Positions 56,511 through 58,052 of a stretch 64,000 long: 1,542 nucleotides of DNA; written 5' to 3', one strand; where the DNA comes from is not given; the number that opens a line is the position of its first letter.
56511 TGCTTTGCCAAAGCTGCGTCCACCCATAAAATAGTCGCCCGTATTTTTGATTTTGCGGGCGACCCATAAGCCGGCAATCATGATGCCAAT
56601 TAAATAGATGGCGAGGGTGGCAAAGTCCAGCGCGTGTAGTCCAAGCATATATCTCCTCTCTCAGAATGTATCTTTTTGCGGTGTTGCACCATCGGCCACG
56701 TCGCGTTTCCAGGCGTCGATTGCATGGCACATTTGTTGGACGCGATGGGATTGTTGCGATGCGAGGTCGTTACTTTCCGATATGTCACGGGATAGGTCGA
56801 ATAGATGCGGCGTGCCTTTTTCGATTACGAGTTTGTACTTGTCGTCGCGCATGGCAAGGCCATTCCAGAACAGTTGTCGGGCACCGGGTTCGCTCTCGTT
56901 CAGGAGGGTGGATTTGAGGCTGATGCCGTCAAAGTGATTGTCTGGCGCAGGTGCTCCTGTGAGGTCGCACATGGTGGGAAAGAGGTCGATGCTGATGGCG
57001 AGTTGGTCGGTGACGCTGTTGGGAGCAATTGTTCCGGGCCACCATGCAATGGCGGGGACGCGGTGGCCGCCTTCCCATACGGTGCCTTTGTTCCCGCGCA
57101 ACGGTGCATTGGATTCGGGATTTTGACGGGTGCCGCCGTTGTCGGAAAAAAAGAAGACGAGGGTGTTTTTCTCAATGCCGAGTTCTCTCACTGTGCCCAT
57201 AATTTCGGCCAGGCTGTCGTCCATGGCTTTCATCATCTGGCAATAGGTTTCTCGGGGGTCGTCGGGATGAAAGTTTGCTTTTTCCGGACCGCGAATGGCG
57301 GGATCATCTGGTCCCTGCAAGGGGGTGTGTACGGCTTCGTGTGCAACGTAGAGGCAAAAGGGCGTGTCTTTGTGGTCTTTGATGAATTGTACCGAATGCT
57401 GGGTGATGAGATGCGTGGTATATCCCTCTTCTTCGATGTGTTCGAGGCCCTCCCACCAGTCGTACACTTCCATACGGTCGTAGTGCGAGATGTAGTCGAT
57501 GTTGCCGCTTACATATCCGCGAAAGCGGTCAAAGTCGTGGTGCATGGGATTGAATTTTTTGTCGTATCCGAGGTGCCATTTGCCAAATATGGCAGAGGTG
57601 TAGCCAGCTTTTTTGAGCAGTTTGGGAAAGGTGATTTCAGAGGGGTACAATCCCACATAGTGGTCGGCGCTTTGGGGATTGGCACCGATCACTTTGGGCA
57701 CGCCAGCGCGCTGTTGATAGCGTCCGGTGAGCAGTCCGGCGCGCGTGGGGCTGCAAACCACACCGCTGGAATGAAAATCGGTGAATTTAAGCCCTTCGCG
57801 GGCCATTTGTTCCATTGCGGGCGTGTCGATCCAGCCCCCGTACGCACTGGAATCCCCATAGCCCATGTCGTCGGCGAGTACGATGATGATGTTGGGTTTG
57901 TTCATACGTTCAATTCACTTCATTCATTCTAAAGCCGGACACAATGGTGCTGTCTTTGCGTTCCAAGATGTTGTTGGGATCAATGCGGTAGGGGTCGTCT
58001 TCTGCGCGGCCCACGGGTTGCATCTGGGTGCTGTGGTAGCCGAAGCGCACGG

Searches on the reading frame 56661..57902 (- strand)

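Call 7: search_protein_families(library=pfam, proteins=[window:56661-57902:-], max_evalue=0.001)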
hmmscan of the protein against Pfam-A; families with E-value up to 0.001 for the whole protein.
window:56661-57902:- (413 aa): 4 families
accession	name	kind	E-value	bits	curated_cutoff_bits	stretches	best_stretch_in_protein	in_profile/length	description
PF00884.28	Sulfatase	-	8e-62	209.7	25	1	3-317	1-301/301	Sulfatase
PF16347.10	SGSH_C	-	6.5e-09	36.6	29.3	1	272-385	8-136/154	N-sulphoglucosamine sulphohydrolase, C-terminal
PF14707.11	Sulfatase_C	-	0.00063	20.8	30.9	0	360-404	51-94/127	C-terminal region of aryl-sulfatase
PF01663.27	Phosphodiest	-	0.00078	19.6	23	0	26-259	19-223/342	Type I phosphodiesterase / nucleotide pyrophosphatase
